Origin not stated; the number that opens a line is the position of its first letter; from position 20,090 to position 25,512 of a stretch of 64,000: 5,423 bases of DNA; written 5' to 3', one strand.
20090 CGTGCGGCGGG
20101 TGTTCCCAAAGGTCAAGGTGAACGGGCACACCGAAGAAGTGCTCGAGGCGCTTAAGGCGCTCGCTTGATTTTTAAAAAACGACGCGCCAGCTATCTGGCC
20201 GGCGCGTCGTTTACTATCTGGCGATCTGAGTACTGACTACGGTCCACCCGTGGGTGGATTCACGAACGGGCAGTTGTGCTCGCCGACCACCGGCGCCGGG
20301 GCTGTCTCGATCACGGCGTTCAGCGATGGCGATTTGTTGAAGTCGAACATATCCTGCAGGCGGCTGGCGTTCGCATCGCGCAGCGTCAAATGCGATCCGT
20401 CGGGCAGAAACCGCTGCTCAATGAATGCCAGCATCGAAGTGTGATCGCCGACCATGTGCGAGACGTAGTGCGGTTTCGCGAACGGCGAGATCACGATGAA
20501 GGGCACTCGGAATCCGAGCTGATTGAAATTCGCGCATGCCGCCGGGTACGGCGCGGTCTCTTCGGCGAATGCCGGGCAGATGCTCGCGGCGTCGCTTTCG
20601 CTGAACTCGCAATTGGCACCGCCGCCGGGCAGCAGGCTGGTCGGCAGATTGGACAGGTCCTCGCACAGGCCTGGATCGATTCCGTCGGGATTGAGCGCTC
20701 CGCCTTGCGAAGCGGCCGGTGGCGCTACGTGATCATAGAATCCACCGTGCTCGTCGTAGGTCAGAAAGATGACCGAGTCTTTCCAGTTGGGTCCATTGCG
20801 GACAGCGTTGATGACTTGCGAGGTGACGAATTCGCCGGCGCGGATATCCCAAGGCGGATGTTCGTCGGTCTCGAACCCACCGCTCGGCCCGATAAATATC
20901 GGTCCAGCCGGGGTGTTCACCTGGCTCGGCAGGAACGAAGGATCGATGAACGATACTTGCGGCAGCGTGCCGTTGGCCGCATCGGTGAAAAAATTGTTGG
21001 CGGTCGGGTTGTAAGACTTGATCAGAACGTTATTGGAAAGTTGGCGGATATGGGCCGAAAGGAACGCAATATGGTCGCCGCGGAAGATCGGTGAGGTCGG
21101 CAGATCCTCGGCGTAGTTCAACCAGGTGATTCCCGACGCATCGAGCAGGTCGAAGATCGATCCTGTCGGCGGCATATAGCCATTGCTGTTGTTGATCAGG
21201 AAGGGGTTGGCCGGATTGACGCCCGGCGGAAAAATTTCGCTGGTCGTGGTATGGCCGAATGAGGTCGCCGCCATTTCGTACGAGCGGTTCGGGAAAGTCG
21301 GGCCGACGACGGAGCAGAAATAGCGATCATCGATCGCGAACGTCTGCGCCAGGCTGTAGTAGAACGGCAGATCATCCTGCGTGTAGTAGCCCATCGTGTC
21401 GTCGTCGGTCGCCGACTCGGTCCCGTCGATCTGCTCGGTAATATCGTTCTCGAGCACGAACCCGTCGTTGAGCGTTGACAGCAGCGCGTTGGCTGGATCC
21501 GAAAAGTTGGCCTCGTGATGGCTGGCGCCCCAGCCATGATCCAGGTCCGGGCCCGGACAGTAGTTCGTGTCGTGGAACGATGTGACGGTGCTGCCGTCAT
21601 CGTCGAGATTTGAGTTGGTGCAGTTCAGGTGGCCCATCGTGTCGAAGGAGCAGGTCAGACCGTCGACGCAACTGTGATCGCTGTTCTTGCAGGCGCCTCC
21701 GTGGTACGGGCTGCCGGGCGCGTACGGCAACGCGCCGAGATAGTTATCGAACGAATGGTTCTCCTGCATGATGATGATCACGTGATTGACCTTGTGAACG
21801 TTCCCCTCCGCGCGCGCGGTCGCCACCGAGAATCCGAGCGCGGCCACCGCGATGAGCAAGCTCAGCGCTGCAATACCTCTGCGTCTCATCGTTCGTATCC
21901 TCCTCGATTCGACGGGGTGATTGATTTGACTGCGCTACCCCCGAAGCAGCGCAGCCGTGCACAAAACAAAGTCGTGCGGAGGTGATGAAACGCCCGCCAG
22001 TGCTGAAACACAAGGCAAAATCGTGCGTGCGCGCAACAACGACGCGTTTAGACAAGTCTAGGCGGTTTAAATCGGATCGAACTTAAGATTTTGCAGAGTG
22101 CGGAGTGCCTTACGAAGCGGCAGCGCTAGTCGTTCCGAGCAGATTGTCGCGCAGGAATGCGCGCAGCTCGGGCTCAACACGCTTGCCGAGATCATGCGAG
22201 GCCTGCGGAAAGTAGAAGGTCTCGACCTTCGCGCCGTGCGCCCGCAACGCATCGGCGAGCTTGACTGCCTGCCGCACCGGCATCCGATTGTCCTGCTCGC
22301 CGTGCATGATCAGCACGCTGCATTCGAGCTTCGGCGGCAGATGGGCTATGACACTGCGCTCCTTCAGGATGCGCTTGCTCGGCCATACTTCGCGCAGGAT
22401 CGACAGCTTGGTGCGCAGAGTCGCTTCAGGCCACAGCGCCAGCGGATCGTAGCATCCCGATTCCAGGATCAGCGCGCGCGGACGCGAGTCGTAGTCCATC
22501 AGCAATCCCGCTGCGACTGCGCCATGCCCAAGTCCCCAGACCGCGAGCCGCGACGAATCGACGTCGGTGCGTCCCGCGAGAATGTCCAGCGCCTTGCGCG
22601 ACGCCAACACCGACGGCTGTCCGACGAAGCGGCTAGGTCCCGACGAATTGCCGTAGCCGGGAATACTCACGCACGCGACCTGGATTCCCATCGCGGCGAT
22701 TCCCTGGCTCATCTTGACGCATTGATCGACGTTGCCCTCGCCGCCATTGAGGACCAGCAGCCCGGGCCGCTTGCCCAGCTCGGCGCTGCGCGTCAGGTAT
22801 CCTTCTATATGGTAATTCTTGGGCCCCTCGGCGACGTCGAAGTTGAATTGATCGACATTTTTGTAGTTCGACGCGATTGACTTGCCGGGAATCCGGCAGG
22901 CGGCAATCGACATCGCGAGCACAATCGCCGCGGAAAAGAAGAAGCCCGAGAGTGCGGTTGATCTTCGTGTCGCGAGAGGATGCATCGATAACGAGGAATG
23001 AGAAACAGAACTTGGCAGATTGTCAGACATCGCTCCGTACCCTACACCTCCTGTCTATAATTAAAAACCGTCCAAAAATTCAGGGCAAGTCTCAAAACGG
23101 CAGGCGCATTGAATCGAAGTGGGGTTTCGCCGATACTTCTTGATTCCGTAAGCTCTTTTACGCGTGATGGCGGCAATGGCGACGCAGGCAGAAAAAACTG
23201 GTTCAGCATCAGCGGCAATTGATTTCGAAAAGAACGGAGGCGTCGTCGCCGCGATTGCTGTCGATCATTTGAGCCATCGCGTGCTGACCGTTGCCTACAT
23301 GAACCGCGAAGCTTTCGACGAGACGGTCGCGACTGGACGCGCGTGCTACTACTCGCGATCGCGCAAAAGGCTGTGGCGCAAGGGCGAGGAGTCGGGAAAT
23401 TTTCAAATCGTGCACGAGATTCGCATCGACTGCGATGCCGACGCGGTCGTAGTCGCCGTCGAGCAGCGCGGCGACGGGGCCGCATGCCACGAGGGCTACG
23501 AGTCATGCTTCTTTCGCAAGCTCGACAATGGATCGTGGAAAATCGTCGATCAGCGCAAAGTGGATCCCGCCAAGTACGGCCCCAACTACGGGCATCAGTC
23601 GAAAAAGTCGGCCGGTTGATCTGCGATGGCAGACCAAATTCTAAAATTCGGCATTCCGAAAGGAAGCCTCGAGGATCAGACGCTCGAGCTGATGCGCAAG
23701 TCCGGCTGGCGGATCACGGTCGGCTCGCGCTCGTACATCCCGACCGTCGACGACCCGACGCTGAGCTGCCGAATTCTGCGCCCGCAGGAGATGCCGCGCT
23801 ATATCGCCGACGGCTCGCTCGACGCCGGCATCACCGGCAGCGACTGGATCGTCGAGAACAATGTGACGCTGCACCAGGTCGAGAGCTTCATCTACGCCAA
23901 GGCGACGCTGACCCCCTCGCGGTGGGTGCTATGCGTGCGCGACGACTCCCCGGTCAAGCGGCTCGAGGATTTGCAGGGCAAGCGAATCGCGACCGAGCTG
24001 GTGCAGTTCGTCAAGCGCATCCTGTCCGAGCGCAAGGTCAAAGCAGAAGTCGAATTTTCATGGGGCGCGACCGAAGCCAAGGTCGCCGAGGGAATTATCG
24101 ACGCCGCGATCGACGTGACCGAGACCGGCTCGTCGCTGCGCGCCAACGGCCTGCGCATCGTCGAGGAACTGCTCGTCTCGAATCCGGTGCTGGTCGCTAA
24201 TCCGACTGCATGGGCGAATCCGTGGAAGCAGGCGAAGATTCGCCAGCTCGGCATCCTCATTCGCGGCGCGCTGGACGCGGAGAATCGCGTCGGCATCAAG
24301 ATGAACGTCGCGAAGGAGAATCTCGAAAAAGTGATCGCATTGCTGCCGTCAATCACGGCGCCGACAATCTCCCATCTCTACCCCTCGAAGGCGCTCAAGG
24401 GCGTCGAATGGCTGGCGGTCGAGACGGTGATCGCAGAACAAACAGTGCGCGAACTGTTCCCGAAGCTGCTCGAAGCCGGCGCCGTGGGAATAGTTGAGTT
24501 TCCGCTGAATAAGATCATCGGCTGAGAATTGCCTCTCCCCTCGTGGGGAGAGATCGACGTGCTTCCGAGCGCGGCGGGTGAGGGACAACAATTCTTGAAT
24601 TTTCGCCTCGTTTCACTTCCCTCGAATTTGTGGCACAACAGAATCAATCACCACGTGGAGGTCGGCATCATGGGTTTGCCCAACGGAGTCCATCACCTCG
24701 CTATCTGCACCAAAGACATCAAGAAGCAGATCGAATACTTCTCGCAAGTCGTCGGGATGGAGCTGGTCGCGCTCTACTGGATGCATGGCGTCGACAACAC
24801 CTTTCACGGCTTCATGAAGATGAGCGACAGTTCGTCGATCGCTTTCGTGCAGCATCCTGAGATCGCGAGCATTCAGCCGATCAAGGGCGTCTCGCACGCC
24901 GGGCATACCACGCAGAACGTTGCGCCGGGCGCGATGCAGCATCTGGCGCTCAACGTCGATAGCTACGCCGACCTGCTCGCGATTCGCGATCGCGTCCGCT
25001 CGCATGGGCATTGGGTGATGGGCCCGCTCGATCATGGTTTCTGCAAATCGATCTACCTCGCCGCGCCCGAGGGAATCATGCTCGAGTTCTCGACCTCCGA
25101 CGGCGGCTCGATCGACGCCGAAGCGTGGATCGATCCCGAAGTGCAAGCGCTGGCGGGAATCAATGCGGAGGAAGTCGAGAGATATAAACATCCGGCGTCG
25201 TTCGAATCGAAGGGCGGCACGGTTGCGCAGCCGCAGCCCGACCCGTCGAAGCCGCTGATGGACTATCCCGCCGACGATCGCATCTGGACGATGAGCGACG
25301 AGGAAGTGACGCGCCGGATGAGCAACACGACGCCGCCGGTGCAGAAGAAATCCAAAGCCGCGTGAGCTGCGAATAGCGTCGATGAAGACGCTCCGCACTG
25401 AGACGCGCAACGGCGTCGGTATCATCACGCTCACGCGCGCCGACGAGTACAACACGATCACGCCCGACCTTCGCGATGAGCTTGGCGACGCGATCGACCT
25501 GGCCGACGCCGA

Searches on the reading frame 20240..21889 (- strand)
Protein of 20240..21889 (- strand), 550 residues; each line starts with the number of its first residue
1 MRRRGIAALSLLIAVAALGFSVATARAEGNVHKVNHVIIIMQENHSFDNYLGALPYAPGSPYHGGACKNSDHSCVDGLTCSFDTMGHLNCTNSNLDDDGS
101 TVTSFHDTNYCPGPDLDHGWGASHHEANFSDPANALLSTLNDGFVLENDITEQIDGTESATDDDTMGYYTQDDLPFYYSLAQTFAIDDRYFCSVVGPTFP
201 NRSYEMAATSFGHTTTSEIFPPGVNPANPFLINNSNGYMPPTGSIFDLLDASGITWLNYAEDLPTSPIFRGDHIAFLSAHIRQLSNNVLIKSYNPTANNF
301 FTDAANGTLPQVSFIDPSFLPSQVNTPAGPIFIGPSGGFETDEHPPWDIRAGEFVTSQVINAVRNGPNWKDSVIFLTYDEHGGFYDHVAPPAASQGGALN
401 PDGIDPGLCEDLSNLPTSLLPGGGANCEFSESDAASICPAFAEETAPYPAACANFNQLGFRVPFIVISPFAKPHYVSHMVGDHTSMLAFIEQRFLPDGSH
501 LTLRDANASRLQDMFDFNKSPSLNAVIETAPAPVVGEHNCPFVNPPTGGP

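Call 59: search_protein_families(library=pfam, proteins=[window:20240-21889:-], max_evalue=0.001)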
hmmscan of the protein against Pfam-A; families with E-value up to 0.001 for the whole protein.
window:20240-21889:- (550 aa): 1 family
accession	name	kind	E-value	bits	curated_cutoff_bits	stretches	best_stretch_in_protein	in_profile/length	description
PF04185.19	Phosphoesterase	-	8.4e-74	249.3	23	1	34-494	1-353/356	Phosphoesterase family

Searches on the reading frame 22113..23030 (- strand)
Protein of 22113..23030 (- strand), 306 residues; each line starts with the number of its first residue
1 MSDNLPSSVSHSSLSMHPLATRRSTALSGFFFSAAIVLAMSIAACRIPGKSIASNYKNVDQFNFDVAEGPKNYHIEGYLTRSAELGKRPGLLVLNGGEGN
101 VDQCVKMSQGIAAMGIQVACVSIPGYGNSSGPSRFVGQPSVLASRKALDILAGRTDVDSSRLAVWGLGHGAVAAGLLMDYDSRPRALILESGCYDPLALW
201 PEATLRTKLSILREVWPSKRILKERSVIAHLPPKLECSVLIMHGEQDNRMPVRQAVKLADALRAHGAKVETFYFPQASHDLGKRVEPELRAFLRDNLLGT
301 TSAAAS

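Call 59: search_protein_families(library=pfam, proteins=[window:22113-23030:-], max_evalue=0.001)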
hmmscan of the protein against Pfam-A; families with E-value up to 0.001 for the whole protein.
window:22113-23030:- (306 aa): 4 families
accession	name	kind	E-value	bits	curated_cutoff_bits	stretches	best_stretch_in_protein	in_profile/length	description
PF00326.27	Peptidase_S9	-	1.3e-14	54.6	22.6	1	146-283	50-191/213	Prolyl oligopeptidase family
PF01738.24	DLH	-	1.4e-05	25.3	21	1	232-279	139-186/217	Dienelactone hydrolase family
PF12146.15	Hydrolase_4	-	1.8e-05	24.6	27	0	92-221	8-139/239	Serine aminopeptidase, S33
PF00561.26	Abhydrolase_1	-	6e-05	23.3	25.8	0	91-134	3-46/245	alpha/beta hydrolase fold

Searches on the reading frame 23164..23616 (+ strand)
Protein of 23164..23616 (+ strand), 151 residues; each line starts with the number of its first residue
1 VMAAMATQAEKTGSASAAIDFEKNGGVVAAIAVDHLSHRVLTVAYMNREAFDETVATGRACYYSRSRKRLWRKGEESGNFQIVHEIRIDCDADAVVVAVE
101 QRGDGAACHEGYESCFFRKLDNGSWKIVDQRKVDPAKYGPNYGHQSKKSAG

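Call 59: search_protein_families(library=pfam, proteins=[window:23164-23616:+], max_evalue=0.001)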
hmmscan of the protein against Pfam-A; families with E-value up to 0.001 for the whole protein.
window:23164-23616:+ (151 aa): 1 family
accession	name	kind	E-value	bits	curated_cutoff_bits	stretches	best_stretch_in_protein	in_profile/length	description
PF01502.23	PRA-CH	-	1.5e-33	114.8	27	1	43-117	2-74/74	Phosphoribosyl-AMP cyclohydrolase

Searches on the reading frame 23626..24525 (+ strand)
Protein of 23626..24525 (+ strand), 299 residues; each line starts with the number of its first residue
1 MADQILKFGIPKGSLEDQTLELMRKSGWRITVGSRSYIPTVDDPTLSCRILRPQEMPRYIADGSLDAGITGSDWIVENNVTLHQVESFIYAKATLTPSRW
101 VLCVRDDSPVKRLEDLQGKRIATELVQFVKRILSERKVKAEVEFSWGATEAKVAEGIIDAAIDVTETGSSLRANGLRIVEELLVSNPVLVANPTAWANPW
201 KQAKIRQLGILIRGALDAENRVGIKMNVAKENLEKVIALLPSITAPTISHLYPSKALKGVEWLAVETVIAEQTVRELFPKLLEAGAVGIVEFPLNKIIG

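Call 44: find_encoding_contigs(protein=window:23626-24525:+, flank=10000, max_places=4)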
Protein window:23626-24525:+ (299 aa): no gene with exactly this product is on record in the collection.

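Call 59: search_protein_families(library=pfam, proteins=[window:23626-24522:+], max_evalue=0.001)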
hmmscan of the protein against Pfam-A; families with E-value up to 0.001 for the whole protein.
window:23626-24522:+ (299 aa): 4 families
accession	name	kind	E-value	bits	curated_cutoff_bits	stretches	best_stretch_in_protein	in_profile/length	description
PF01634.23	HisG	-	8.8e-39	133.4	25.5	1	52-208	1-152/158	ATP phosphoribosyltransferase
PF08029.16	HisG_C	-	4.1e-21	75.3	23.5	1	218-296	1-73/73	HisG, C-terminal domain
PF09084.16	NMT1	-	0.00024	21.5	20.5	1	55-166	33-149/216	NMT1/THI5 like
PF12974.12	Phosphonate-bd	-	0.00061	19.7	27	0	96-124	83-111/242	ABC transporter, phosphonate, periplasmic substrate-binding protein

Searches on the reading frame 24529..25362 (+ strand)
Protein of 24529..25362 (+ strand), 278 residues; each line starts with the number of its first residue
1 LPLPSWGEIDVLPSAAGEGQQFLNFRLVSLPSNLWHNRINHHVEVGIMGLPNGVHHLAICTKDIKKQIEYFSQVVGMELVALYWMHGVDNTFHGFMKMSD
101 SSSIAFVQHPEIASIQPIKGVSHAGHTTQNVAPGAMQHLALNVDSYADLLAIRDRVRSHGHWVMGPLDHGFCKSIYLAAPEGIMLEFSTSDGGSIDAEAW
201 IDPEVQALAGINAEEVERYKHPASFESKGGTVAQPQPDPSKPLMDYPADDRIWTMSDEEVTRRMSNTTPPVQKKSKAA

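Call 59: search_protein_families(library=pfam, proteins=[window:24529-25362:+], max_evalue=0.001)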
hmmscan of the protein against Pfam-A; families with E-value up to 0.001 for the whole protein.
window:24529-25362:+ (278 aa): 2 families
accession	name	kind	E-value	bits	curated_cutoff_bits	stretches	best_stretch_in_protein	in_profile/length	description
PF00903.31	Glyoxalase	-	4.4e-10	40.4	20.6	1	54-187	2-121/121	Glyoxalase/Bleomycin resistance protein/Dioxygenase superfamily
PF13669.12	Glyoxalase_4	-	4.1e-05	24.3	27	1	55-162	1-92/109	Glyoxalase/Bleomycin resistance protein/Dioxygenase superfamily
